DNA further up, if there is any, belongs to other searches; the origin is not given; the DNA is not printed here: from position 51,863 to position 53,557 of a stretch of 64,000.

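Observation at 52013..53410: Archaeal/eukaryotic-type ADP-dependent sugar kinase (ADP-GK/ADP-PFK family) in an alphaproteobacterium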

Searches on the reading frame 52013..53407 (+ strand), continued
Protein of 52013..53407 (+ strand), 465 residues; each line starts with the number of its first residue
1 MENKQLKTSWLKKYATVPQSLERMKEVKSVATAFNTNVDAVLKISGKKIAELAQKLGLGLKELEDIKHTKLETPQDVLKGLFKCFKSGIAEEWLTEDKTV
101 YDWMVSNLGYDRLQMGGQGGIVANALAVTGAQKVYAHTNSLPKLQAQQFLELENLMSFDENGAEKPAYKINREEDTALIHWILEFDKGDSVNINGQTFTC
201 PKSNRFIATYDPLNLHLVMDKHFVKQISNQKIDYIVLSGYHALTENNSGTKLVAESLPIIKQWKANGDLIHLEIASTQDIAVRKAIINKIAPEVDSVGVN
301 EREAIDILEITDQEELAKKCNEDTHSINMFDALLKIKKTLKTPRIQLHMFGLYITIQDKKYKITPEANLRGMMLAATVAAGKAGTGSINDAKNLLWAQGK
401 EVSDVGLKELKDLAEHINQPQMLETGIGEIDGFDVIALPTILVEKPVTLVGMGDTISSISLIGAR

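Call 44: find_encoding_contigs(protein=P0126, flank=8000, max_places=3)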
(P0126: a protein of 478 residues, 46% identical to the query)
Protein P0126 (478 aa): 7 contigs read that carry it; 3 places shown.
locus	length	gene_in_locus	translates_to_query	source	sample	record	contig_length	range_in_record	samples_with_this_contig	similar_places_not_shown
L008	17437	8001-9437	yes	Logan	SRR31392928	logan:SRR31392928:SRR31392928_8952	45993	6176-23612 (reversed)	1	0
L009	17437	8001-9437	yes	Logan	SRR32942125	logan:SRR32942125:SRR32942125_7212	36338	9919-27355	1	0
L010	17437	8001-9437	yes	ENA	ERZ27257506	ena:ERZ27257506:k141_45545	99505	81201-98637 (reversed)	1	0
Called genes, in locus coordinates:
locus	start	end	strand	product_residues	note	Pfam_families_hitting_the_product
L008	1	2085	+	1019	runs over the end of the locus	PF13476:AAA_23, PF13514:AAA_27 (weak), PF13555:AAA_29 (weak), PF13558:SbcC_Walker_B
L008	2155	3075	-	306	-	-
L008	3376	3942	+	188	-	PF02659:Mntp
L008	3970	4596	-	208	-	-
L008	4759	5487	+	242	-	PF01553:Acyltransferase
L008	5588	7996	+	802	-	PF13802:Gal_mutarotas_2, PF01055:Glyco_hydro_31_2nd, PF21365:Glyco_hydro_31_3rd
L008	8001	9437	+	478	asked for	PF04587:ADP_PFK_GK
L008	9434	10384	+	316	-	PF06325:PrmA, PF05175:MTS (weak), PF13847:Methyltransf_31, PF08241:Methyltransf_11 (weak), PF08242:Methyltransf_12 (faint), PF13649:Methyltransf_25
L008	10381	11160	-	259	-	PF02585:PIG-L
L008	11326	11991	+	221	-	PF03006:HlyIII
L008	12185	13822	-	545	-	-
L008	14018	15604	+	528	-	PF07603:Lcl_C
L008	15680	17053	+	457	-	PF07690:MFS_1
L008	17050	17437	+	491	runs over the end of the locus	-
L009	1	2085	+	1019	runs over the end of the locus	PF13476:AAA_23, PF13514:AAA_27 (weak), PF13555:AAA_29 (weak), PF13558:SbcC_Walker_B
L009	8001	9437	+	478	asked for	PF04587:ADP_PFK_GK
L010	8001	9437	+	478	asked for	PF04587:ADP_PFK_GK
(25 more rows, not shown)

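Call 46: find_encoding_contigs(protein=P0127, flank=6000, max_places=1)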
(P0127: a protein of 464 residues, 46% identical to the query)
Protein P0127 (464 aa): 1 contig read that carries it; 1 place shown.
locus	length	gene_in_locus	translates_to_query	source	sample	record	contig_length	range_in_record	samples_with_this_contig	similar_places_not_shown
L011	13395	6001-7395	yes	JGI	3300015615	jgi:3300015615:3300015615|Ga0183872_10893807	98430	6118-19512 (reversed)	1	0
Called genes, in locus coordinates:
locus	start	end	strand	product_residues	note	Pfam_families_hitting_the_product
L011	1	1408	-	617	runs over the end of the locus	-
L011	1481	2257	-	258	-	-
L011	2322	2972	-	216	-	-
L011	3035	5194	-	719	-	-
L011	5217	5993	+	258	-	PF19625:DUF6130 (faint)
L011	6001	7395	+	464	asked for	PF04587:ADP_PFK_GK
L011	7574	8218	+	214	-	PF00160:Pro_isomerase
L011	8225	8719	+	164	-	PF00535:Glycos_transf_2, PF10111:Glyco_tranf_2_2 (weak)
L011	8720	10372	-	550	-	PF02878:PGM_PMM_I, PF02879:PGM_PMM_II, PF02880:PGM_PMM_III, PF24947:PGM1_C_vert_fung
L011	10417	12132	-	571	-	PF00342:PGI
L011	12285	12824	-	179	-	PF03168:LEA_2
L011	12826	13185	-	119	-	PF00034:Cytochrom_C (weak), PF13442:Cytochrome_CBB3 (weak)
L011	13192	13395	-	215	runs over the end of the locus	PF06181:Urate_ox_N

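Call 47: find_encoding_contigs(protein=P0128, flank=6000, max_places=1)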
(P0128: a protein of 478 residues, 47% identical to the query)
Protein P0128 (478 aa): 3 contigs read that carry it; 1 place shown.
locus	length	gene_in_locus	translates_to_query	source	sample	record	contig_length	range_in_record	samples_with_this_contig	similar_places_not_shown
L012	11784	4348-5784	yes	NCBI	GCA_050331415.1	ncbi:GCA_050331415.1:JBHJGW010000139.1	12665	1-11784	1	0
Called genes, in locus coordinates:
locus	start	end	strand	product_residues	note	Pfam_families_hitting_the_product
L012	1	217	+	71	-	?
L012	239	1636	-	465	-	PF13442:Cytochrome_CBB3, PF00034:Cytochrom_C (weak), PF07995:GSDH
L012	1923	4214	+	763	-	-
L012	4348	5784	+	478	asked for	PF04587:ADP_PFK_GK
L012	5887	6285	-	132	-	-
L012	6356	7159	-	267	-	PF00753:Lactamase_B, PF23023:Anti-Pycsar_Apyc1, PF12706:Lactamase_B_2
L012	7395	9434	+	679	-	PF07715:Plug, PF00593:TonB_dep_Rec_b-barrel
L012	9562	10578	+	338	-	PF04166:PdxA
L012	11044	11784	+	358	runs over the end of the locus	PF07005:SBD_N, PF17042:NBD_C (weak)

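Call 48: find_encoding_contigs(protein=P0129, flank=6000, max_places=1)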
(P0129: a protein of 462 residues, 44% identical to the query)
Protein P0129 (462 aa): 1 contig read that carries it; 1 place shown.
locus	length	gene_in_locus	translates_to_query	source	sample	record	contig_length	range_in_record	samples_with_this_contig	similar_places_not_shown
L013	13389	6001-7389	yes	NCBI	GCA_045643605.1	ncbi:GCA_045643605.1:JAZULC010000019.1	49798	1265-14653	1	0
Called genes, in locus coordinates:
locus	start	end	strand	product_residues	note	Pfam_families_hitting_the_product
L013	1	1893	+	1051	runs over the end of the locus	?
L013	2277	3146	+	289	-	PF13306:LRR_5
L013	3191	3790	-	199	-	PF00730:HhH-GPD, PF00633:HHH (weak)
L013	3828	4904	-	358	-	PF00814:TsaD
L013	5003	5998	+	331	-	-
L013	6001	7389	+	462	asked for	PF04587:ADP_PFK_GK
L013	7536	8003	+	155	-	PF00572:Ribosomal_L13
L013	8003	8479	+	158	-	PF00380:Ribosomal_S9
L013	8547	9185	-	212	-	PF00239:Resolvase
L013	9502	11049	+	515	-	PF03895:YadA_anchor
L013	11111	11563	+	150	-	PF03938:OmpH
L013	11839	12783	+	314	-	PF00535:Glycos_transf_2, PF10111:Glyco_tranf_2_2, PF13641:Glyco_tranf_2_3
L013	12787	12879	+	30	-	-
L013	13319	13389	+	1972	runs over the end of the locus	PF03797:Autotransporter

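Call 49: find_encoding_contigs(protein=P0122, flank=6000, max_places=1)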
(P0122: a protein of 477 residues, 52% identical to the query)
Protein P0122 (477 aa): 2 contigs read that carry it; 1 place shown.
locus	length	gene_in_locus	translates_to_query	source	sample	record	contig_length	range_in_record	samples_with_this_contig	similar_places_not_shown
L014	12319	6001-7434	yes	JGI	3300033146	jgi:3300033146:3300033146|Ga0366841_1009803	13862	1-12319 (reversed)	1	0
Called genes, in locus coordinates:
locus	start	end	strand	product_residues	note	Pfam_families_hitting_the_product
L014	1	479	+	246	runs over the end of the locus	PF01969:Ni_insertion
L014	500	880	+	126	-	PF01969:Ni_insertion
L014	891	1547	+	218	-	-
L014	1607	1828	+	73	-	-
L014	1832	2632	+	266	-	PF00733:Asn_synthase (faint), PF06508:QueC (faint)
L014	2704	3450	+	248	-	PF00731:AIRC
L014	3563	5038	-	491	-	PF00291:PALP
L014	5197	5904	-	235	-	-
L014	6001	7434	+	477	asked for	PF04587:ADP_PFK_GK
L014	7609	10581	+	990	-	PF01565:FAD_binding_4, PF02913:FAD-oxidase_C, PF13183:Fer4_8, PF13534:Fer4_17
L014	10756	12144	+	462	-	PF05195:AMP_N, PF00557:Peptidase_M24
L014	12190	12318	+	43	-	?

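Call 50: find_encoding_contigs(protein=P0124, flank=6000, max_places=1)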
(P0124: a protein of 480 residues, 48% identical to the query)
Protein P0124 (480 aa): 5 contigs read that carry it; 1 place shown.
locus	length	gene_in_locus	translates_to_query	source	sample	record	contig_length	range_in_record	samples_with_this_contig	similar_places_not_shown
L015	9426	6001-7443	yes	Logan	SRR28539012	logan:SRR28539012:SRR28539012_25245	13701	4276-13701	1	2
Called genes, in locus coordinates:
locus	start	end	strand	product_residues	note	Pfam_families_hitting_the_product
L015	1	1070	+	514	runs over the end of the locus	PF12768:Rax2 (faint), PF17164:DUF5122 (faint)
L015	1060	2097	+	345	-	-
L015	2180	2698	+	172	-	-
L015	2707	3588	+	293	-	-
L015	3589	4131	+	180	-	-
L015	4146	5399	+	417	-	PF23981:DUF7305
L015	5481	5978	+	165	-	-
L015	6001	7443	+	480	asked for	PF04587:ADP_PFK_GK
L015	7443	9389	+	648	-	PF00795:CN_hydrolase, PF02540:NAD_synthase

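Call 51: predict_structure(alignment_id=A1)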
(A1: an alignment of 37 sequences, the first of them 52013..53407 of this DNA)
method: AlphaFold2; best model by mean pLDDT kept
length: 465 residues; sequences in the alignment: 37
mean_pLDDT: 91.0   pTM: 0.87
mean pLDDT of the five models: 91.0, 90.2, 89.8, 89.3, 89.3
residues with pLDDT >= 90: 332; 70-90: 123; 50-70: 10; < 50: 0
segments of 3 or more residues with pLDDT < 50: none
pLDDT, mean of each block of 10 residues (from residue 1): 85 95 95 85 93 95 91 95 90 90 93 81 91 90 92 94 93 90 92 95 88 85 88 88 84 92 94 81 92 94 92 95 95 97 94 96 96 94 86 91 94 97 96 97 74 82 90
secondary structure, 60 per line:
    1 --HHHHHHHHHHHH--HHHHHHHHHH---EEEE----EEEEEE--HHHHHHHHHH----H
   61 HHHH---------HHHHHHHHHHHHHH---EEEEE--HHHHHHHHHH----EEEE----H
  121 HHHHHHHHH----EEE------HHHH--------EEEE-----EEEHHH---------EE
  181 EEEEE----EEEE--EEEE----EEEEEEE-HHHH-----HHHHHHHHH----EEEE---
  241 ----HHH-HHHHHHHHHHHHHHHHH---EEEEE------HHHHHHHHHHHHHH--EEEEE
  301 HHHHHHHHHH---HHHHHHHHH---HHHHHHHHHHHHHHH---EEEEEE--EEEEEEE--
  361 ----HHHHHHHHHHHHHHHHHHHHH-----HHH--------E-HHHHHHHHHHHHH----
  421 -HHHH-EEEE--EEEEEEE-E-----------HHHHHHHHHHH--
elements in order: H3-14 H17-26 E30-33 E38-43 H46-55 H60-64 H74-87 E91-95 H98-107 E112-115 H120-129 E134-136 H143-146 E155-158 E164-166 E179-185 E190-193 E196-199 E204-210 H212-215 H221-229 E234-237 H249-265 E269-273 H280-293 E296-300 H301-310 H314-322 H326-340 E344-349 E352-358 H365-385 H404-416 H422-425 E427-430 E433-439 H453-463

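Call 54: search_protein_families(library=pfam, proteins=[L002:3489-4517:+, L003:4959-5996:+, L013:5003-5995:+], max_evalue=5)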
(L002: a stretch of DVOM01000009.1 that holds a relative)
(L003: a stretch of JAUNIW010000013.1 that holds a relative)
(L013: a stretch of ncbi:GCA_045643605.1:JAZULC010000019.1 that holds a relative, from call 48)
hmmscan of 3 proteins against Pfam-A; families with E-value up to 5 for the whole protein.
L002:3489-4517:+ (343 aa): 4 families
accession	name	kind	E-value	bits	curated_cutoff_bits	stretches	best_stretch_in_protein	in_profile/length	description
PF25062.1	ARM_TT21_N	-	0.036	14.2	40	1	102-166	76-143/222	Tetratricopeptide repeat protein 21 N-terminal ARM repeat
PF24082.1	SPEF2_C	-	0.11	12.7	27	1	200-254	11-63/197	SPEF2 C-terminal domain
PF10938.13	YfdX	-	0.58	10.6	26.6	1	268-294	115-141/149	YfdX protein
PF01446.23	Rep_1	-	0.61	9.9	33.2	1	233-295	129-196/253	Replication protein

L003:4959-5996:+ (346 aa): 4 families
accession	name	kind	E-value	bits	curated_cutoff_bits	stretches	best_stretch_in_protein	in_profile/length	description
PF19964.5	EAD11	-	0.0092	16.4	26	1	276-331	2-55/80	Effector-associated domain 11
PF17083.10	Swm2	-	0.098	13.1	25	1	305-344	86-125/130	Nucleolar protein Swm2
PF19901.4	DUF6374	-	0.21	11.7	25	1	93-137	4-47/59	Family of unknown function (DUF6374)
PF19105.5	DUF5792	-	0.23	12.1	26.8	1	107-178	82-145/159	Family of unknown function (DUF5792)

L013:5003-5995:+ (331 aa): 8 families
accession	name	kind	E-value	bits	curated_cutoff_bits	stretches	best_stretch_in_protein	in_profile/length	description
PF16043.11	DUF4795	-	0.0026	17.6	34.8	1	64-129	2-68/208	Domain of unknown function (DUF4795)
PF23991.1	DUF7310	-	0.15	13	40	1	88-127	22-68/83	Coiled-coil region of unknown function (DUF7310)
PF16331.10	TolA_bind_tri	-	0.43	11.1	30.1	0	63-117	12-67/76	TolA binding protein trimerisation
PF04728.18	LPP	-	0.82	10.5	29.1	1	96-123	7-34/53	Lipoprotein leucine-zipper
PF16526.10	CLZ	-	1.4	9.8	26.7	1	65-110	27-70/71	C-terminal leucine zipper domain of cyclic nucleotide-gated channels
PF13017.12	Maelstrom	-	1.8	8.7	22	1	62-98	82-120/215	piRNA pathway germ-plasm component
PF01166.23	TSC22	-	2.1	9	30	1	95-115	13-33/57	TSC-22/dip/bun family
PF16326.10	ABC_tran_CTD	-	3.1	8.5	32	1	69-115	15-60/69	ABC transporter C-terminal domain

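Call 55: fold_search(model_id=the predicted structure, library=pdb)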
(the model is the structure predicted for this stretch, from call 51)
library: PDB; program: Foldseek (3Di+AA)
matches with E <= 10: 921; with E <= 0.001: 118
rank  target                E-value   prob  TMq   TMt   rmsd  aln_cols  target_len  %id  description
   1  6c8z                  6.8e-36  1.00  0.83  0.79   4.0       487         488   29  Last common ancestor of ADP-dependent phosphofructokinases from Methanosarcinales (released 2018-02-07)
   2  5o0i                  7.1e-33  1.00  0.85  0.88   2.9       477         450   29  ADP-dependent glucokinase from Pyrococcus horikoshii (released 2018-05-30)
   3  1ua4                  7.5e-33  1.00  0.79  0.81   4.2       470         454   30  Crystal Structure of an ADP-dependent Glucokinase from Pyrococcus furiosus (released 2004-02-27)
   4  5o0j                  1.9e-32  1.00  0.80  0.81   3.9       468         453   29  ADP-dependent glucokinase from Pyrococcus horikoshii (released 2018-05-30)
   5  6xio                  5.1e-32  1.00  0.82  0.82   3.6       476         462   28  ADP-dependent kinase complex with fructose-6-phosphate and ADPbetaS (released 2021-01-20)
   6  5kkg_B                1.3e-31  1.00  0.81  0.83   3.3       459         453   27  Crystal structure of E72A mutant of ancestral protein ancMT of ADP-dependent sugar kinases family (released 2017-07-26)
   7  5k27_A                2.8e-31  1.00  0.82  0.84   3.4       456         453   27  Crystal structure of ancestral protein ancMT of ADP-dependent sugar kinases family. (released 2017-05-24)
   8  3drw_A                4.3e-31  1.00  0.78  0.79   4.0       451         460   25  Crystal Structure of a Phosphofructokinase from Pyrococcus horikoshii OT3 with AMP (released 2008-12-23)
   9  4b8r                  4.7e-31  1.00  0.86  0.86   2.9       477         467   26  Crystal Structure of Thermococcus litoralis ADP-dependent Glucokinase (GK) (released 2013-07-10)
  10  1gc5                  5.6e-31  1.00  0.85  0.85   3.2       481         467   26  CRYSTAL STRUCTURE OF A NOVEL ADP-DEPENDENT GLUCOKINASE FROM THERMOCOCCUS LITORALIS (released 2001-07-25)
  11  5k27_B                6.2e-31  1.00  0.82  0.85   3.3       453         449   27  Crystal structure of ancestral protein ancMT of ADP-dependent sugar kinases family. (released 2017-05-24)
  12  5od2_B                6.5e-31  1.00  0.79  0.81   3.8       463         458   26  Crystal structure of ADP-dependent glucokinase from Methanocaldococcus jannaschii (released 2018-01-31)
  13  3drw_B                6.9e-31  1.00  0.78  0.80   4.0       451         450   25  Crystal Structure of a Phosphofructokinase from Pyrococcus horikoshii OT3 with AMP (released 2008-12-23)
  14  1u2x_A                7.7e-31  1.00  0.80  0.82   3.6       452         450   26  Crystal Structure of a Hypothetical ADP-dependent Phosphofructokinase from Pyrococcus horikoshii OT3 (released 2004-09-14)
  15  5od2_A                1.1e-30  1.00  0.79  0.81   3.8       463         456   26  Crystal structure of ADP-dependent glucokinase from Methanocaldococcus jannaschii (released 2018-01-31)
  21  5ccf                  1.0e-19  1.00  0.67  0.70   7.3       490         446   20  Structure of Mouse ADP-Dependent Glucokinase (released 2015-11-18)
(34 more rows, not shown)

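Call 62: find_encoding_contigs(protein=P0135, flank=8000, max_places=1)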
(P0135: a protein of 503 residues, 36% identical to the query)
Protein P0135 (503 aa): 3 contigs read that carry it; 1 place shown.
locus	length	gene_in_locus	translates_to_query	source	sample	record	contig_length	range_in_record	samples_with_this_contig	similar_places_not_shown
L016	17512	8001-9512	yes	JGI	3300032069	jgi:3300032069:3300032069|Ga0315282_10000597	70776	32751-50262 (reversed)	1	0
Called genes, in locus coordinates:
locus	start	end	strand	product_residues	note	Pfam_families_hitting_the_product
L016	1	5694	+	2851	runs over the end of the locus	PF07678:TED_complement (faint), PF13243:SQHop_cyclase_C, PF07705:CARDB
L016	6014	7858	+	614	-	PF05693:Glycogen_syn, PF08323:Glyco_transf_5 (weak), PF13692:Glyco_trans_1_4 (faint)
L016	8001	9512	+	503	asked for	PF04587:ADP_PFK_GK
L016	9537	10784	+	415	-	PF03065:Glyco_hydro_57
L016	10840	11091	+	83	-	PF01599:Ribosomal_S27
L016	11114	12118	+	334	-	PF00814:TsaD, PF22521:HypF_C_2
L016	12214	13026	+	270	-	-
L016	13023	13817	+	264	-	PF08843:AbiEii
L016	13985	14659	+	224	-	PF13238:AAA_18, PF13207:AAA_17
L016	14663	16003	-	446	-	PF13393:tRNA-synt_His, PF03129:HGTP_anticodon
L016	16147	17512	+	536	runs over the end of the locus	PF06418:CTP_synth_N, PF07722:Peptidase_C26 (faint), PF00117:GATase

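Call 63: search_solved_structures(query=P0145, max_evalue=1e-20)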
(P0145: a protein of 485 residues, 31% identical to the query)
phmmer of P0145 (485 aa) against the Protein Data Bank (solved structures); distinct sequences matched with E-value up to 1e-20: 13.
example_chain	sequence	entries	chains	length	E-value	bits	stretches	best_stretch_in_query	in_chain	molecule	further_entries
6c8z_A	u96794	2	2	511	1.5e-72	247.8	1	15-480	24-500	ADP-dependent phosphofructokinase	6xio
4b8r_A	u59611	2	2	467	1.6e-61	211.5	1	12-480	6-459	ADP-DEPENDENT GLUCOKINASE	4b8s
1gc5_A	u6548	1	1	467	4.1e-61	210.1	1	12-480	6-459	ADP-DEPENDENT GLUCOKINASE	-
5o5x_A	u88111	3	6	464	4.2e-55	190.3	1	12-379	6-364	ADP-dependent glucokinase,ADP-dependent glucokinase,ADP-dependent glucokinase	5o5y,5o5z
5k27_A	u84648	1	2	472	5.2e-54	186.7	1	39-480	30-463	ancMT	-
5kkg_A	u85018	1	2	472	1.4e-53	185.3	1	39-480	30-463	ancMT E72A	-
1l2l_A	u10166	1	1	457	2.7e-53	184.4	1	15-480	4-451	ADP-dependent Glucokinase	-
1ua4_A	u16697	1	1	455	2.9e-53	184.3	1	17-480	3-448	ADP-dependent glucokinase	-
5o0i_A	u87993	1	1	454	5.1e-53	183.4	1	18-480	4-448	ADP-dependent glucokinase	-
5o0j_A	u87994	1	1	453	6.2e-53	183.2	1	18-480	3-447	ADP-dependent glucokinase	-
1u2x_A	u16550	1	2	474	2.9e-48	167.8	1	42-480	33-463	ADP-specific phosphofructokinase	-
3drw_A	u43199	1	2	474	2.2e-47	164.8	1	47-480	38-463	ADP-specific phosphofructokinase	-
5od2_A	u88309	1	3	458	3.2e-46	161.1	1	44-480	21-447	Bifunctional ADP-specific glucokinase/phosphofructokinase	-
